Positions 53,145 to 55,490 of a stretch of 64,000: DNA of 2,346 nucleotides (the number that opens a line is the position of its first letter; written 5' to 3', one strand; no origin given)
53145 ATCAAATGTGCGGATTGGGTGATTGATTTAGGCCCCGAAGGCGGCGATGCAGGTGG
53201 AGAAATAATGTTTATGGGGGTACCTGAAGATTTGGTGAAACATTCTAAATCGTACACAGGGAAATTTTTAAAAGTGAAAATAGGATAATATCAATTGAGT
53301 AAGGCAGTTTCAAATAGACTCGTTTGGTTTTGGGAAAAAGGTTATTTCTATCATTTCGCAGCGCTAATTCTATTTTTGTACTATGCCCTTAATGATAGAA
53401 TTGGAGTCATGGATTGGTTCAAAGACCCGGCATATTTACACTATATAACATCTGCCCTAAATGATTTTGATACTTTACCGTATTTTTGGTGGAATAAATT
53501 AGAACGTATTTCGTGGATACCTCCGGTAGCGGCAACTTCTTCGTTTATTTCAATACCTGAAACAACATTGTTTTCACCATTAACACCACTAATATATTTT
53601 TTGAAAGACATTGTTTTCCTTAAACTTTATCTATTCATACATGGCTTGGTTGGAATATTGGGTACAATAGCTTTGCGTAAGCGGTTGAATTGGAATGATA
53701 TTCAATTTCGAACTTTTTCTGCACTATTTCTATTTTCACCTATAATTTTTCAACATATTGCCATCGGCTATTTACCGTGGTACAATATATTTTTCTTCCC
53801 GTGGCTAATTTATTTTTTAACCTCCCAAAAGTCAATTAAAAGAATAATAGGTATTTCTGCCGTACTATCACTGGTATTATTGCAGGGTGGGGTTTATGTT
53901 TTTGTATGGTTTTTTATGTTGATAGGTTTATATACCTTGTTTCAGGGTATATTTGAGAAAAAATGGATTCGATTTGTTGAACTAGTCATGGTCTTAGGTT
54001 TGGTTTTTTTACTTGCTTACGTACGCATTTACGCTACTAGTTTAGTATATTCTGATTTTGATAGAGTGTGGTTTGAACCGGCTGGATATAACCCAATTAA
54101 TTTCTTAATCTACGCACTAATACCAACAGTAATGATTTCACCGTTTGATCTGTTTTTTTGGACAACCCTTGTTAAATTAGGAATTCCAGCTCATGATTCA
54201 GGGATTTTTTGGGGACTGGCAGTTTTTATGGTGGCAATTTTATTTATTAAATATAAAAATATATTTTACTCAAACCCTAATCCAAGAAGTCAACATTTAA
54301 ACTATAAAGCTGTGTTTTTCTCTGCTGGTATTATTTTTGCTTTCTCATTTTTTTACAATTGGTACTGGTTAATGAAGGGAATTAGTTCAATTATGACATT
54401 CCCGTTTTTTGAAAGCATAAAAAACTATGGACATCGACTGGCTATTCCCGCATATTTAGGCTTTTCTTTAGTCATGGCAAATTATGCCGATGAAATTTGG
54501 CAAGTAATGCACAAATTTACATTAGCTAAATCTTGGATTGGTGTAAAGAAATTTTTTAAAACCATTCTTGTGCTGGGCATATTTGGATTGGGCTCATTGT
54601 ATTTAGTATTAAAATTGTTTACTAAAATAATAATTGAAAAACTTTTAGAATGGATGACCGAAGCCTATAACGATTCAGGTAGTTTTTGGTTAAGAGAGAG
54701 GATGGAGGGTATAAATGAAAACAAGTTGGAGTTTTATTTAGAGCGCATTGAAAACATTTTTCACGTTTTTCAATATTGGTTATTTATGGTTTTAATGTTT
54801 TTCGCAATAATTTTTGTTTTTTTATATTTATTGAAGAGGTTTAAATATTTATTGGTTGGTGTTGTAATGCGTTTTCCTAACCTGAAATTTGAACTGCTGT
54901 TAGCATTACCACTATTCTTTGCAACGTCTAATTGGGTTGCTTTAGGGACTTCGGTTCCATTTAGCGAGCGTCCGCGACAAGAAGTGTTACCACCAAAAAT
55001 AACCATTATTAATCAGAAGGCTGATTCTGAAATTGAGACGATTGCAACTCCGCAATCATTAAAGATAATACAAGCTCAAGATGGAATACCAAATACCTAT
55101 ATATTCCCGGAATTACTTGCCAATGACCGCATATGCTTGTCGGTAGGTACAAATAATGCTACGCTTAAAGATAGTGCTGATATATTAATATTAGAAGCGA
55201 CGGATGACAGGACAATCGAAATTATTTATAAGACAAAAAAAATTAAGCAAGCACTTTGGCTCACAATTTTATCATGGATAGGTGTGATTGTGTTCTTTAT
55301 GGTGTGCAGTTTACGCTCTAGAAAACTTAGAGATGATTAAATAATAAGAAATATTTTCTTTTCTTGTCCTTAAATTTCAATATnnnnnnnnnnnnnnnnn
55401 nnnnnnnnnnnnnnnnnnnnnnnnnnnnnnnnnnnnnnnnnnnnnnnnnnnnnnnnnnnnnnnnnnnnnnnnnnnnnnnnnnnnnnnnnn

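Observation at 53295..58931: Complete mycobacterial-type polyprenyl-phospho-D-arabinofuranose donor pathway plus a GT-C-like membrane protein in a lipid A-producing bacterium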

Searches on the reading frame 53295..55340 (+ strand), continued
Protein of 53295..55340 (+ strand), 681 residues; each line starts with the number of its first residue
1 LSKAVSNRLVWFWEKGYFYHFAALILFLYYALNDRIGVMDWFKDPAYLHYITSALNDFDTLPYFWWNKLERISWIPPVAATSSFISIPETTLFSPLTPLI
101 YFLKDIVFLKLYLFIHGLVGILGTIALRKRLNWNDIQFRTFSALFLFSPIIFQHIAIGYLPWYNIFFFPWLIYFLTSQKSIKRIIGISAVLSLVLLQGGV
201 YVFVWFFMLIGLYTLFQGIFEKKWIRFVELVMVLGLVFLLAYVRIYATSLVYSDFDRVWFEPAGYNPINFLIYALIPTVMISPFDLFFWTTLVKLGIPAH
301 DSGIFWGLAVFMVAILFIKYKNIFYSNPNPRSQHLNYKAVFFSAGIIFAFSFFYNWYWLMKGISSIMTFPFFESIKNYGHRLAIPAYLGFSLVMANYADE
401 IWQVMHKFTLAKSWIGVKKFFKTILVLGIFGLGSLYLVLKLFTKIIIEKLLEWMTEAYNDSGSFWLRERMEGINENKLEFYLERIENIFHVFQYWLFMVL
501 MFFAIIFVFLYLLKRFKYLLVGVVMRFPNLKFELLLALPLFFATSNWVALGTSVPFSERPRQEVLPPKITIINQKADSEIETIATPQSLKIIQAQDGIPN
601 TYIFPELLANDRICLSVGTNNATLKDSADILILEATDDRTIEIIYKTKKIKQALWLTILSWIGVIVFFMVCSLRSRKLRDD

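Call 77: search_protein_families(library=pfam, proteins=[P0216, P0220, P0227, P0228, P0230, P0245, P0255, P0272, P0288, P0304], max_evalue=0.01)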
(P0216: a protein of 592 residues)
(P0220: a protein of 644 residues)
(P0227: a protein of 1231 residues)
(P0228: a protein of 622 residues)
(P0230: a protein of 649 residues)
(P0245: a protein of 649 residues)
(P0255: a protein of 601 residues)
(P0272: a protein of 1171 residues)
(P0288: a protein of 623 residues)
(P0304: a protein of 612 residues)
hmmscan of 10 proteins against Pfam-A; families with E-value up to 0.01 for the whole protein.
P0216 (592 aa): 0 families

P0220 (644 aa): 0 families

P0227 (1231 aa): 9 families
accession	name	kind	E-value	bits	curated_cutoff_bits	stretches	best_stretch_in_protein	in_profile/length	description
PF13432.12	TPR_16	-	1.2e-05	26.1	32.7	1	903-950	18-65/65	Tetratricopeptide repeat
PF13414.12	TPR_11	-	1.9e-05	24.7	26.8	1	925-959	3-37/42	TPR repeat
PF14559.12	TPR_19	-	2.2e-05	25.1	25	1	903-952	12-61/68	Tetratricopeptide repeat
PF13431.12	TPR_17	-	0.00026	21.5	24.4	0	939-960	2-23/34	Tetratricopeptide repeat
PF13428.12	TPR_14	-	0.00075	20.4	23.5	1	919-957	4-42/44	Tetratricopeptide repeat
PF07719.23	TPR_2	-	0.0016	18.9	27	1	918-949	3-34/34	Tetratricopeptide repeat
PF13424.12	TPR_12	-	0.0018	18.9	30.1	1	919-968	6-60/77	Tetratricopeptide repeat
PF13176.12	TPR_7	-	0.0073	16.8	27.9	0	922-951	5-34/36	Tetratricopeptide repeat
PF13429.12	TPR_15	-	0.0087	16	26.2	0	900-953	128-183/280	Tetratricopeptide repeat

P0228 (622 aa): 0 families

P0230 (649 aa): 0 families

P0245 (649 aa): 0 families

P0255 (601 aa): 0 families

P0272 (1171 aa): 1 family
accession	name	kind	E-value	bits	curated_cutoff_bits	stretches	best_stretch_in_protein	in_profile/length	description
PF20604.3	DUF6798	-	1.2e-15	57.4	26.9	1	1053-1115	2-61/61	Domain of unknown function (DUF6798)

P0288 (623 aa): 1 family
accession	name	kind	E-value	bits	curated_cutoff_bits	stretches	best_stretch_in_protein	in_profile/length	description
PF10131.15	PTPS_related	-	2.6e-06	26.6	26.4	1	97-397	22-287/621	6-pyruvoyl-tetrahydropterin synthase related domain; membrane protein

P0304 (612 aa): 2 families
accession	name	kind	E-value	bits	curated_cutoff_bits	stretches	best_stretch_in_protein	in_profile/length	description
PF09586.16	YfhO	-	2.2e-09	36.7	28.5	2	126-439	74-379/835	Bacterial membrane protein YfhO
PF17099.10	TrpP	-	0.0061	16.8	27.2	0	239-284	8-53/169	Tryptophan transporter TrpP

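Call 84: find_related_loci(query=A1, collection=viral_contigs, flank=6000)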
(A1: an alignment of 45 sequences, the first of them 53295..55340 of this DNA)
Query A1 (681 aa) in viral_contigs; peptide patterns used: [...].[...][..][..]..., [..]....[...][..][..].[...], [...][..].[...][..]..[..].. (x = any residue, [..] = any of these).
150 stretches matched a pattern, but none encodes a relative of the query by tblastn (E <= 1e-3).

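Call 88: search_protein_families(library=pfam, proteins=[L013:6334-7155:+, L013:7578-7949:+, L013:3480-4871:+, L013:10920-11594:+, L014:3843-5360:+, L014:5362-5976:+, L014:8180-8995:+, L014:9129-9890:+, L014:9887-11059:+, L014:11448-12332:+], max_evalue=0.001)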
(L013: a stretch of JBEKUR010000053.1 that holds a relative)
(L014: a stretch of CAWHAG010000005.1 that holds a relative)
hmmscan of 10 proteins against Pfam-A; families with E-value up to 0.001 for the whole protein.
L013:6334-7155:+ (273 aa): 0 families

L013:7578-7949:+ (123 aa): 0 families

L013:3480-4871:+ (463 aa): 0 families

L013:10920-11594:+ (224 aa): 0 families

L014:3843-5360:+ (505 aa): 2 families
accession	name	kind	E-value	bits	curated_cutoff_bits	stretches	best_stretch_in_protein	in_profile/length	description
PF13440.11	Polysacc_synt_3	-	3.1e-71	240.4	23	1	33-323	1-290/293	Polysaccharide biosynthesis protein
PF01943.22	Polysacc_synt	-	5.9e-25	88.7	28.2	1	15-276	7-273/274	Polysaccharide biosynthesis protein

L014:5362-5976:+ (204 aa): 0 families

L014:8180-8995:+ (271 aa): 0 families

L014:9129-9890:+ (253 aa): 2 families
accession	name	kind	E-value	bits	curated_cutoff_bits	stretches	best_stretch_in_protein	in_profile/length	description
PF13704.12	Glyco_tranf_2_4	-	1e-12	48.8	27.5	1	15-91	5-84/98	Glycosyl transferase family 2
PF00535.33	Glycos_transf_2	-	2.4e-09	37.8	23.3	1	17-92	13-92/168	Glycosyl transferase family 2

L014:9887-11059:+ (390 aa): 5 families
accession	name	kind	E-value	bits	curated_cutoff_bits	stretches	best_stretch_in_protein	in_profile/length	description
PF00534.26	Glycos_transf_1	-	6.5e-28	97.8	26.4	1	196-354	9-165/172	Glycosyl transferases group 1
PF13692.12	Glyco_trans_1_4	-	3.3e-24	86.2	27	1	213-347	12-142/142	Glycosyl transferases group 1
PF20706.3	GT4-conflict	-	6.5e-15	55.4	26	1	212-353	208-349/385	Family 4 Glycosyltransferase in conflict systems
PF13439.12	Glyco_transf_4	-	2e-12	47.9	28.5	1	34-189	8-169/170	Glycosyltransferase Family 4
PF13579.12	Glyco_trans_4_4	-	4e-05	24.4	29.7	1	35-173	8-144/158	Glycosyl transferase 4-like domain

L014:11448-12332:+ (294 aa): 6 families
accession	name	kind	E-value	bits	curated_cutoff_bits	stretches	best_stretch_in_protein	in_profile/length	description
PF08241.18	Methyltransf_11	-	1.1e-20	74.5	21.2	1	43-135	1-95/95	Methyltransferase domain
PF13649.12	Methyltransf_25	-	2e-16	60.9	27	1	43-131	2-97/97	Methyltransferase domain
PF13489.12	Methyltransf_23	-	7.2e-16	58.8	27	1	37-160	21-142/164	Methyltransferase domain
PF13847.12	Methyltransf_31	-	3.6e-15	56.3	27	1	37-142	2-118/145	Methyltransferase domain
PF08242.18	Methyltransf_12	-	3.5e-11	44.1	30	1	43-132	1-97/98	Methyltransferase domain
PF07021.18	MetW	-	2.7e-08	34.1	21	1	31-138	6-110/193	Methionine biosynthesis protein MetW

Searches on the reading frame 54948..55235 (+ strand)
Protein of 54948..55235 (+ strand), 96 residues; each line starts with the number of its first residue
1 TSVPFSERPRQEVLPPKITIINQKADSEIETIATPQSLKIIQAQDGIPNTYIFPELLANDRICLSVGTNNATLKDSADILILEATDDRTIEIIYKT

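Call 72: predict_structure(alignment_id=A2)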
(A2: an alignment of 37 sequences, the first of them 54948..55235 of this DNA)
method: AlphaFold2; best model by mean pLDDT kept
length: 96 residues; sequences in the alignment: 37
mean_pLDDT: 85.9   pTM: 0.73
mean pLDDT of the five models: 85.9, 84.5, 84.5, 84.4, 83.5
residues with pLDDT >= 90: 58; 70-90: 23; 50-70: 14; < 50: 1
segments of 3 or more residues with pLDDT < 50: none
pLDDT, mean of each block of 10 residues (from residue 1): 59 86 75 92 82 94 94 95 93 91
secondary structure, 60 per line:
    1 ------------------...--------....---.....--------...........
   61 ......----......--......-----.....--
elements in order: E19-21 E30-33 E37-41 E50-57 H58-63 E64-66 E71-76 E79-84 E90-94

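Call 75: fold_search(model_id=the predicted structure, library=pdb)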
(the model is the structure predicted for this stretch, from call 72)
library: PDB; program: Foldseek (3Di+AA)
matches with E <= 10: 332; with E <= 0.001: 0
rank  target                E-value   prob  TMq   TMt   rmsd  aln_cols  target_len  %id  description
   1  8fyg_B                3.5e-01  0.66  0.42  0.07   4.6        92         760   13  Crystal structure of Hyaluronate lyase A from Cutibacterium acnes (released 2023-12-13)
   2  1wza                  3.7e-01  0.13  0.25  0.07  12.9        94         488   12  Crystal structure of alpha-amylase from H.orenii (released 2006-04-11)
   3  8ozt_A                3.9e-01  0.66  0.44  0.14   5.3       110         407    8  Crystal Structure of Fucosidase B (released 2024-11-20)
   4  8ozt_C                4.1e-01  0.57  0.42  0.13   6.6       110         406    7  Crystal Structure of Fucosidase B (released 2024-11-20)
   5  8fyg_A                4.3e-01  0.60  0.42  0.07   4.5        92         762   14  Crystal structure of Hyaluronate lyase A from Cutibacterium acnes (released 2023-12-13)
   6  3wir_A                4.6e-01  0.06  0.17  0.03  13.9        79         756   19  Crystal structure of kojibiose phosphorylase complexed with glucose (released 2014-02-05)
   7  8ose                  4.8e-01  0.35  0.35  0.09   5.7        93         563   11  C. perfringens chitinase CP4_3455 in complex with inhibitor bisdionin C (released 2023-07-12)
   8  3kl3_C                5.1e-01  0.33  0.35  0.12   6.1        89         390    7  Crystal structure of Ligand bound XynC (released 2010-12-08)
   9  9hyj_F                5.4e-01  0.47  0.41  0.13   5.5       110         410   11  AlfB fucosidase in complex with Fucose (released 2025-06-04)
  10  9hyj_D                5.7e-01  0.51  0.43  0.14   5.4       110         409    8  AlfB fucosidase in complex with Fucose (released 2025-06-04)
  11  9hy7_D                5.7e-01  0.41  0.40  0.13   6.7       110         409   10  AlfB fucosidase in complex with Fucose (released 2025-06-04)
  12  8oye_A                5.7e-01  0.25  0.33  0.09   5.6        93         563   12  Clostridium perfringens chitinase CP4_3455 E196Q with chitin (released 2023-07-12)
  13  9hyj_B                6.0e-01  0.41  0.41  0.13   6.5       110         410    7  AlfB fucosidase in complex with Fucose (released 2025-06-04)
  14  9lty_A                6.0e-01  0.06  0.19  0.07  13.7       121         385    8  Crystal Structure of C-terminal stable fragment of the Shaft pilin EbpC from Enterococcus faecalis (released 2025-07-16)
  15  9hyj_C                6.3e-01  0.47  0.43  0.14   5.4       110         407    8  AlfB fucosidase in complex with Fucose (released 2025-06-04)
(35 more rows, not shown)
